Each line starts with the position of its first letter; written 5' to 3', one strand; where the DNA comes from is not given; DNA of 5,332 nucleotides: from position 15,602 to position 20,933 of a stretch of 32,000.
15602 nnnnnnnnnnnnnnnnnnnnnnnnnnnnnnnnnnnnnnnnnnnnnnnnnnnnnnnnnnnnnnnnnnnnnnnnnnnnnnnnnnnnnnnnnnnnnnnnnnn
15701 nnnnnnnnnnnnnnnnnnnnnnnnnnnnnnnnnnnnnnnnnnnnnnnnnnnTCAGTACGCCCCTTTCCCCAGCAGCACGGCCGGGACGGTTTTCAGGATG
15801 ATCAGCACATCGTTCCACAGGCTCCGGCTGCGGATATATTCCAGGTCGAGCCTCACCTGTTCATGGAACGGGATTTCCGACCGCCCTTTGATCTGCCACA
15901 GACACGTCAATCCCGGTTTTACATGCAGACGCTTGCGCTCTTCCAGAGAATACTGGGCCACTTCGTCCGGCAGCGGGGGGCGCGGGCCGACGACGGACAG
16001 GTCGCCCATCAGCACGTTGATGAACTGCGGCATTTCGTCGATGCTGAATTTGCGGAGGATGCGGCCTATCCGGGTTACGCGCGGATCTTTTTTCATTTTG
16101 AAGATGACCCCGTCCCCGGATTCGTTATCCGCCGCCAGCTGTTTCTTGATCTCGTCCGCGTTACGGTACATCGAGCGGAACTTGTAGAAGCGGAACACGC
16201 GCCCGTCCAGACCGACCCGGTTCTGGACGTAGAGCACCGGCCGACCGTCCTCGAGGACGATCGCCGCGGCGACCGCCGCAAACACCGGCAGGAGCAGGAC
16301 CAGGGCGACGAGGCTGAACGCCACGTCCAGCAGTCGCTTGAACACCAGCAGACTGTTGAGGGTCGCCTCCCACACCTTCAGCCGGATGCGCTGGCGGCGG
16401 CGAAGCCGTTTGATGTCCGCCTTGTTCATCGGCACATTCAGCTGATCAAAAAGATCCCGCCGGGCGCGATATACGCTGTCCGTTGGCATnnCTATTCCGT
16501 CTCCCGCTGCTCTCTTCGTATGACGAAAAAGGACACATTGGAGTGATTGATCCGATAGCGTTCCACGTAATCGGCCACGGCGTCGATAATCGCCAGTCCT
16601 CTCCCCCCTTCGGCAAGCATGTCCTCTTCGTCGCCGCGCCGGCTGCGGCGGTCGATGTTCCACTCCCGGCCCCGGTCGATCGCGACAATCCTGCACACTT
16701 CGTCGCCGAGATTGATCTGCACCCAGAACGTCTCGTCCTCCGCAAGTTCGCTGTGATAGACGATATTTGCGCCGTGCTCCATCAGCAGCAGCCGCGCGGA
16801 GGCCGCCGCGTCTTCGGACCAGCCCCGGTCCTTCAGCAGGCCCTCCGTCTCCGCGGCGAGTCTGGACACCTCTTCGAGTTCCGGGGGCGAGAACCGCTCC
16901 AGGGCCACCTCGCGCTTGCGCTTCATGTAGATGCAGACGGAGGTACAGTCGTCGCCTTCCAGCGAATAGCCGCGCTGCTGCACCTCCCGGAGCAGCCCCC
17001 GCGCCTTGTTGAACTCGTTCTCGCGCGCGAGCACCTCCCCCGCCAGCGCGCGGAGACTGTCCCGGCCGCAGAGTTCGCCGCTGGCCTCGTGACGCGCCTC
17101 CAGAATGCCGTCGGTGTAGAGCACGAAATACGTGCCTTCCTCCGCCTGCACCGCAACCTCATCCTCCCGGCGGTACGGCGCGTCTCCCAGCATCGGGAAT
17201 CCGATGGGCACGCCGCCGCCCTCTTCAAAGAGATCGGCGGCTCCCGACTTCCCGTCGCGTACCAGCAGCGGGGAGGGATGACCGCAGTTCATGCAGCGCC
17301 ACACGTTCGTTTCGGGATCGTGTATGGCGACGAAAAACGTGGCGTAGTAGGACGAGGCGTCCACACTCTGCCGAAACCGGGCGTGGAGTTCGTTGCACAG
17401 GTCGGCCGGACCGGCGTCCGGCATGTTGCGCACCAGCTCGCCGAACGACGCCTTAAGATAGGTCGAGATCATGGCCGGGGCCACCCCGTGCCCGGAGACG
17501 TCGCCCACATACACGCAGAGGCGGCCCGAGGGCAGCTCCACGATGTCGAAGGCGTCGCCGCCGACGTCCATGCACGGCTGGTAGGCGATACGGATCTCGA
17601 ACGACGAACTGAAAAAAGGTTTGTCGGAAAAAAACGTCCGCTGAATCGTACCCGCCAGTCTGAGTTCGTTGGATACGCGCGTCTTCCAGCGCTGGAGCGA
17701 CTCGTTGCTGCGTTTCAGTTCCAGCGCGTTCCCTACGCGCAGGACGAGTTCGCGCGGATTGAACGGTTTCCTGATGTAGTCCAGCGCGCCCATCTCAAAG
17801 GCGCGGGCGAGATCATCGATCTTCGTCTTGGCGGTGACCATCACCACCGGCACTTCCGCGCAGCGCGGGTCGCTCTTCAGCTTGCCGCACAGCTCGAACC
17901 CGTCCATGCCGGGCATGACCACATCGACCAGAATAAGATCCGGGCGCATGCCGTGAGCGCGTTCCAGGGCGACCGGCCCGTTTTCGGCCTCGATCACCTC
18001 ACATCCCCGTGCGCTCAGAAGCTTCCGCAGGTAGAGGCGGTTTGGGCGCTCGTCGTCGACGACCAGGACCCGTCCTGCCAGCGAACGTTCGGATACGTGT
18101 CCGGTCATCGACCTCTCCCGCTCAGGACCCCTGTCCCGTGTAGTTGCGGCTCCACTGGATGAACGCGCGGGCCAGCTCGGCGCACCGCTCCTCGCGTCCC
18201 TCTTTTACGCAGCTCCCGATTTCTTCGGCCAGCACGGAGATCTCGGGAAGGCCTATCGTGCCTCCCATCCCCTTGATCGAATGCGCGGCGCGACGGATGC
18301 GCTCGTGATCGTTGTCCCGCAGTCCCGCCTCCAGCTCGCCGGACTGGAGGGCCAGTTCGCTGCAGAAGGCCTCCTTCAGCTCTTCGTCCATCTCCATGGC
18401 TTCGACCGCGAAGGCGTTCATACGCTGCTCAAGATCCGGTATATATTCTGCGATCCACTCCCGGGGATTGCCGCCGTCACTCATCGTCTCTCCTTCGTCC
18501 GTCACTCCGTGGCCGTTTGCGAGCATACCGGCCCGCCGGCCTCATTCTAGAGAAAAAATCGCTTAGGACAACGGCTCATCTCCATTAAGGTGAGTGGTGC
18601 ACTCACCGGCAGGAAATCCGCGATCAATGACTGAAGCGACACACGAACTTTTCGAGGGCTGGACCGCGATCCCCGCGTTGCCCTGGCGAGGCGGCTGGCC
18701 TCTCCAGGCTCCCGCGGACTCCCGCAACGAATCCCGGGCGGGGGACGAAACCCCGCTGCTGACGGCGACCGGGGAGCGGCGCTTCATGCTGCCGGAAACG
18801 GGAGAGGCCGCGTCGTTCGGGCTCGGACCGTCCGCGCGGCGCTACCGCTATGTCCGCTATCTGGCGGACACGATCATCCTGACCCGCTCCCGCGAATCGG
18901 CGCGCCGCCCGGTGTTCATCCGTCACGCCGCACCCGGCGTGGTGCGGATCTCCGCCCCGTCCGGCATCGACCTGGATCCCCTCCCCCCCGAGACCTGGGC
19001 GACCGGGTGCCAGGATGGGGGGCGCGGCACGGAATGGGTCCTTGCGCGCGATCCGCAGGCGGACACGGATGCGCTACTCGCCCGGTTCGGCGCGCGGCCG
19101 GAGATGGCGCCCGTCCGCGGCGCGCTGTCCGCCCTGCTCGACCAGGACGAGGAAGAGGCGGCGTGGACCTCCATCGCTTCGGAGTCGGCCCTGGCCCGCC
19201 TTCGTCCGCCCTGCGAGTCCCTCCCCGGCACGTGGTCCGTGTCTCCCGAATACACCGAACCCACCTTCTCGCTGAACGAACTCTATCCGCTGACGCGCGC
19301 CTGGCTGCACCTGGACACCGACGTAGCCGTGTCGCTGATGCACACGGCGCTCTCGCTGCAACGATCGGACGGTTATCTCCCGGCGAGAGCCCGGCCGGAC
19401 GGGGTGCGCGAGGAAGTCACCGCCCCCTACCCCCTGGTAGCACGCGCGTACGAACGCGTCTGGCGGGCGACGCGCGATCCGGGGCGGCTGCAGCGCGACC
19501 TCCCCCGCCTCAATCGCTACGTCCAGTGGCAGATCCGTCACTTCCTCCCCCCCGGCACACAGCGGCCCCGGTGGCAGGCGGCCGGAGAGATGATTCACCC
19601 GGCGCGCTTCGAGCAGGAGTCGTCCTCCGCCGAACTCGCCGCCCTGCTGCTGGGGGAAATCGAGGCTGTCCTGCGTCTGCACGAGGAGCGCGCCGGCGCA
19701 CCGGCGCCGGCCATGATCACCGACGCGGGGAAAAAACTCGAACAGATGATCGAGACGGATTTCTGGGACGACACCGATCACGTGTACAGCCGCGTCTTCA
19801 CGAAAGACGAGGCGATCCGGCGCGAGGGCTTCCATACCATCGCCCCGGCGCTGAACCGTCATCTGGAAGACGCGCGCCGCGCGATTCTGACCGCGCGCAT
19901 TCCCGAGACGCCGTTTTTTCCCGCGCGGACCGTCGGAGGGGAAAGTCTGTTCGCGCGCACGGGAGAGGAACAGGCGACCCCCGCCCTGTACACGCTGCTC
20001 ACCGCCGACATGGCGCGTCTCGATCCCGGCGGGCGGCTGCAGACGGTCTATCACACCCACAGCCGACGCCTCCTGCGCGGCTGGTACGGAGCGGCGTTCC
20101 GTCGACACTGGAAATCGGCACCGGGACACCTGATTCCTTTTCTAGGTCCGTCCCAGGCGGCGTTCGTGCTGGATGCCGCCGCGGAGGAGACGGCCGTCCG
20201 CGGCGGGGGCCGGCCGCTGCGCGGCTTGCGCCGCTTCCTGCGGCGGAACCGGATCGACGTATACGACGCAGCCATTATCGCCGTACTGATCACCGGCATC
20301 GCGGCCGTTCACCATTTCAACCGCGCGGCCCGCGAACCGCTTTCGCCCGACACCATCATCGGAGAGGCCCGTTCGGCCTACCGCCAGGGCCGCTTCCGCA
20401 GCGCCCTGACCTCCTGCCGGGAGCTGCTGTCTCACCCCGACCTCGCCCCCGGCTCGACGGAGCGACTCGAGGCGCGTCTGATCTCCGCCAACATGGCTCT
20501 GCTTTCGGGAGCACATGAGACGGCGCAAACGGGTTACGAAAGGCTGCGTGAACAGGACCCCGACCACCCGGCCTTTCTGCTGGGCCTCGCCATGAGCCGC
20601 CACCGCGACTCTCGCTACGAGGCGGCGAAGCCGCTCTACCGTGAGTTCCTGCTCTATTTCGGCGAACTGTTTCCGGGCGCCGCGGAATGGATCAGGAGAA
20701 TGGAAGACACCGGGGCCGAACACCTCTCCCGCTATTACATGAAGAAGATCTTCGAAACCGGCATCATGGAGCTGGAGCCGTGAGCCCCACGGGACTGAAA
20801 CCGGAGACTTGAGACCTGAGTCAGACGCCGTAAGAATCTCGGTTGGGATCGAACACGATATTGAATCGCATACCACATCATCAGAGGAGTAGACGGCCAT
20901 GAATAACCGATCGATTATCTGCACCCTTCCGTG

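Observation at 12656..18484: An HptB/HsbR/HsbA-type partner-switching phosphorelay is split and interleaved with glycan-synthesis genes, with no sigma or anti-sigma partner in sight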

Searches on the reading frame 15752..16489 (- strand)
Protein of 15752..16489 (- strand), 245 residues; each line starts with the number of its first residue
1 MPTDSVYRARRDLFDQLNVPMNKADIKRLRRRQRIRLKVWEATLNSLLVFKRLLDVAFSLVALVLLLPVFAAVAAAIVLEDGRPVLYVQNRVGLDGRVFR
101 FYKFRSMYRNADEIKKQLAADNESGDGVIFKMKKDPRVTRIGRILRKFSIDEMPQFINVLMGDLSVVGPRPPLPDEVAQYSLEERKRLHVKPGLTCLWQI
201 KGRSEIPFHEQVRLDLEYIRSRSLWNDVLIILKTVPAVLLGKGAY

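Call 3: search_protein_families(library=pfam, proteins=[window:15752-16489:-], max_evalue=0.01)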
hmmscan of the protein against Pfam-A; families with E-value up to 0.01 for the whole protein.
window:15752-16489:- (245 aa): 1 family
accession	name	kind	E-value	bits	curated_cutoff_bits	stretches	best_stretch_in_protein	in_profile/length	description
PF02397.22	Bac_transf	-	6.6e-67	224.9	27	1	51-239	1-178/179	Bacterial sugar transferase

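Call 32: search_protein_families(library=ncbifam, proteins=[window:15752-16489:-], max_evalue=0.01)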
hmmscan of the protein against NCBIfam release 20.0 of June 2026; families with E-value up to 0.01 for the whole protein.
window:15752-16489:- (245 aa): 10 families
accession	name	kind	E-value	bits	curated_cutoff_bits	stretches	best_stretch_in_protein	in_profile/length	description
TIGR03025.1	EPS_sugtrans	subfamily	9.7e-87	292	295.55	1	24-245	232-445/445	exopolysaccharide biosynthesis polyprenyl glycosylphosphotransferase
NF041877.1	EPS_EpsZ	equivalog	4.4e-76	256.4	800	1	48-244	263-458/459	exopolysaccharide biosynthesis polyisoprenyl-phosphate hexose-1-phosphate transferase EpsZ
TIGR03022.1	WbaP_sugtrans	subfamily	2.1e-71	241.5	403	1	46-245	254-456/456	undecaprenyl-phosphate galactose phosphotransferase WbaP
TIGR03023.1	WcaJ_sugtrans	equivalog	3.4e-66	224.4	410.75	1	25-245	238-453/453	undecaprenyl-phosphate glucose phosphotransferase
NF052601.1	undeca_RfbP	equivalog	3.1e-65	219.9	330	1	33-243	27-242/244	undecaprenyl-phosphate galactose phosphotransferase family protein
TIGR03013.1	EpsB_2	subfamily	3.6e-50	171.3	393.35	1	49-244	253-442/443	TIGR03013 family XrtA/PEP-CTERM system glycosyltransferase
NF011751.0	PRK15204.1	equivalog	1.5e-46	159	907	1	46-245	275-476/476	undecaprenyl-phosphate galactose phosphotransferase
NF007518.0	PRK10124.1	equivalog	2.9e-38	131.8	684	1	48-245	271-464/464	undecaprenyl-phosphate glucose phosphotransferase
NF050817.1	PolSacchBiosHfsE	equivalog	1.2e-33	116.5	750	1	23-239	245-460/467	polysaccharide biosynthesis protein HfsE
NF045514.1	glycotran_HepC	equivalog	1.1e-20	73.9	140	1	46-171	112-211/220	heterocyst development glycosyltransferase HepC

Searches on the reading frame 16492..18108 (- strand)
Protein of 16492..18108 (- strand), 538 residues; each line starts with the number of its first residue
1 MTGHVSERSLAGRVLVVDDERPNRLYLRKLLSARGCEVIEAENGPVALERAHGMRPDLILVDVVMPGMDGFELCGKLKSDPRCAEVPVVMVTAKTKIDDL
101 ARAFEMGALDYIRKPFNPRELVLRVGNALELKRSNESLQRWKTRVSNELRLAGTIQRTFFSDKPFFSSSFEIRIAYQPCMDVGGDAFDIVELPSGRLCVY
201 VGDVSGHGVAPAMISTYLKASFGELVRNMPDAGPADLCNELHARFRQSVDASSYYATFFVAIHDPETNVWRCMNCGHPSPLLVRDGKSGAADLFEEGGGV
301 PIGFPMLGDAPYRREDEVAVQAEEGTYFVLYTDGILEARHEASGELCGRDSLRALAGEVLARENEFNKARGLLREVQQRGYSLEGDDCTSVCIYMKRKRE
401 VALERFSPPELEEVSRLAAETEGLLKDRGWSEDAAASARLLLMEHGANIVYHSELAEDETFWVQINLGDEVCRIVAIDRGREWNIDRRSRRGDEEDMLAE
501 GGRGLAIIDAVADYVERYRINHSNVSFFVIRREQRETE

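Call 3: search_protein_families(library=pfam, proteins=[window:16492-18108:-], max_evalue=0.01)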
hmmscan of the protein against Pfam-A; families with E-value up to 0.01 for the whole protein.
window:16492-18108:- (538 aa): 3 families
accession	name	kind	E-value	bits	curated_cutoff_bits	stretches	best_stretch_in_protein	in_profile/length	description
PF07228.17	SpoIIE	-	2.9e-31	109.3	25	1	193-393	1-189/192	Stage II sporulation protein E (SpoIIE)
PF00072.30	Response_reg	-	9.4e-30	103.5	30.2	1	14-125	1-110/111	Response regulator receiver domain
PF13581.12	HATPase_c_2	-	4.9e-11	43.2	27.4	1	408-517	2-114/127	Histidine kinase-like ATPase domain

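Call 32: search_protein_families(library=ncbifam, proteins=[window:16492-18108:-], max_evalue=0.01)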
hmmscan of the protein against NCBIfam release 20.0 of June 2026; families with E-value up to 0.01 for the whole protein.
window:16492-18108:- (538 aa): 102 families (the best 25 are shown)
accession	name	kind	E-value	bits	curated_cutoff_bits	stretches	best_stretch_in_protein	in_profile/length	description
NF007135.0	PRK09581.1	equivalog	1.2e-31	110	474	1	12-142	3-134/457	PleD family two-component system response regulator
TIGR02154.1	PhoB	equivalog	1.1e-28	100.1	296.2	1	13-174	4-162/226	phosphate regulon transcriptional regulator PhoB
NF040689.1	MtrAB_MtrA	equivalog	8.1e-26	90.7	300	1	14-133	1-117/219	MtrAB system response regulator MtrA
NF045944.1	ResRegRpaBCyano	equivalog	2.1e-25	89.5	330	1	15-136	1-117/229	response regulator transcription factor RpaB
NF045505.1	RR_RssB_Pseudo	equivalog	9.9e-25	87.4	700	1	13-339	7-342/394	two-component system response regulator RssB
NF040534.1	resp_reg_YycF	equivalog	3e-24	85.6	340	1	13-150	2-134/231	response regulator YycF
NF053854.1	RespRegPhoBBctds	equivalog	5.4e-24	84.8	270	1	14-145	1-129/225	two-component system response regulator PhoB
NF007546.0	PRK10161.1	equivalog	2.3e-22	79.7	471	1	11-127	2-118/229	phosphate response regulator transcription factor PhoB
NF007005.1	PRK09468.1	equivalog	4.8e-22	78.5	331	1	13-130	5-120/237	osmolarity response regulator transcription factor OmpR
NF008296.0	PRK11083.1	equivalog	1.1e-21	77.3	273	1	13-162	5-149/228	two-component system response regulator CreB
NF007982.1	PRK10710.1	equivalog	2e-21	76.7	380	1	10-137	6-130/235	envelope stress response regulator BaeR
TIGR01387.1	cztR_silR_copR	subfamily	2.9e-21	76.1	279.2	1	14-137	1-122/218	heavy metal response regulator transcription factor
NF008469.0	PRK11361.1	equivalog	5.4e-21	74.8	714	1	12-149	5-140/461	acetoacetate metabolism transcriptional regulator AtoC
TIGR01818.1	ntrC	equivalog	1.3e-20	73.6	558.6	1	14-153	1-138/463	nitrogen regulation protein NR(I)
NF041733.1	resp_reg_CseB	equivalog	4.4e-20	72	350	1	13-137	2-123/228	two-component system response regulator CseB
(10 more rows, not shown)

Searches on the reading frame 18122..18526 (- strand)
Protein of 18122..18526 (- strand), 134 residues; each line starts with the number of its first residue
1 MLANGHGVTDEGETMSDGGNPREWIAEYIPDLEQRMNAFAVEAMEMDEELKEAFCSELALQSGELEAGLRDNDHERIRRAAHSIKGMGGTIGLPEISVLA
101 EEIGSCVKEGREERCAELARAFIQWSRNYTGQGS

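Call 3: search_protein_families(library=pfam, proteins=[window:18122-18526:-], max_evalue=0.01)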
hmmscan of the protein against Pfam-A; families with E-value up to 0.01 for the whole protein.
window:18122-18526:- (134 aa): 1 family
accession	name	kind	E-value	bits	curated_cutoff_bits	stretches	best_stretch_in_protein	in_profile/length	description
PF01627.28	Hpt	-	1.9e-13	50.8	24.6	1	49-120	1-72/84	Hpt domain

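Call 32: search_protein_families(library=ncbifam, proteins=[window:18122-18526:-], max_evalue=0.01)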
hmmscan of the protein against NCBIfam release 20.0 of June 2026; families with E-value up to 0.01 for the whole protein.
window:18122-18526:- (134 aa): 1 family
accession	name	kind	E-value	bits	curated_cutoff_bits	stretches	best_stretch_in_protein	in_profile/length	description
NF008302.0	PRK11091.1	equivalog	0.00078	17.7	838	1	64-112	700-748/779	aerobic respiration two-component sensor histidine kinase ArcB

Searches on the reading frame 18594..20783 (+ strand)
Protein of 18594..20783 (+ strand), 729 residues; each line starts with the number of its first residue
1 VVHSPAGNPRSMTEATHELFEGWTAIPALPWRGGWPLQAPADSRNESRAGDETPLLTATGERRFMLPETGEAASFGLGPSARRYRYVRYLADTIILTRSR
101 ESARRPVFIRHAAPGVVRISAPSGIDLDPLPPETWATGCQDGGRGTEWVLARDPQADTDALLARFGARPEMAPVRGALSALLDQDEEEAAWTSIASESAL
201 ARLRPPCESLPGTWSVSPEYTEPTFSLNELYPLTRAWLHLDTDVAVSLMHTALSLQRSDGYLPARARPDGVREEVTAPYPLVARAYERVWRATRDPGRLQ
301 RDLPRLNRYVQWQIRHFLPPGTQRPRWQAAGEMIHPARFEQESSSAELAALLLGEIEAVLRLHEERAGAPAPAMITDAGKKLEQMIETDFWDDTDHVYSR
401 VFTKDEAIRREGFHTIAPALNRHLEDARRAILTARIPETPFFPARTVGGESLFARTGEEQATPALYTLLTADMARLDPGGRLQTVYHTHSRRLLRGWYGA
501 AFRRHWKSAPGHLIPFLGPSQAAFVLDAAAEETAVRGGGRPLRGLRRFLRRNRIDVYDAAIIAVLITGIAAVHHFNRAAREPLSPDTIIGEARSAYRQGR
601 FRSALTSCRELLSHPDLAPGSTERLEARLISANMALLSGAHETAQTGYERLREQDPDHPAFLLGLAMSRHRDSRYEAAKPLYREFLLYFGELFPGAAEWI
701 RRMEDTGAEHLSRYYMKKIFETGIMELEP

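Call 3: search_protein_families(library=pfam, proteins=[window:18594-20783:+], max_evalue=0.01)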
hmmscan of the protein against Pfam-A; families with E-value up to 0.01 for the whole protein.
window:18594-20783:+ (729 aa): 5 families
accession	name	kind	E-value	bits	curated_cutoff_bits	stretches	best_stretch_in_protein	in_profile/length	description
PF22422.2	MGH1-like_GH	-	9.7e-07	29.1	27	1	236-321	15-109/356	Mannosylglycerate hydrolase MGH1-like glycoside hydrolase domain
PF13428.12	TPR_14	-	0.00044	21.1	23.5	0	626-666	2-42/44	Tetratricopeptide repeat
PF14559.12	TPR_19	-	0.00052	20.7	25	0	635-679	1-45/68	Tetratricopeptide repeat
PF24575.1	TPR_Slam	-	0.00061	20.6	35.2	0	631-679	53-101/104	Surface lipoprotein assembly modifier, N-terminal TPR repeats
PF13432.12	TPR_16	-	0.0014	19.4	32.7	1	642-695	14-63/65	Tetratricopeptide repeat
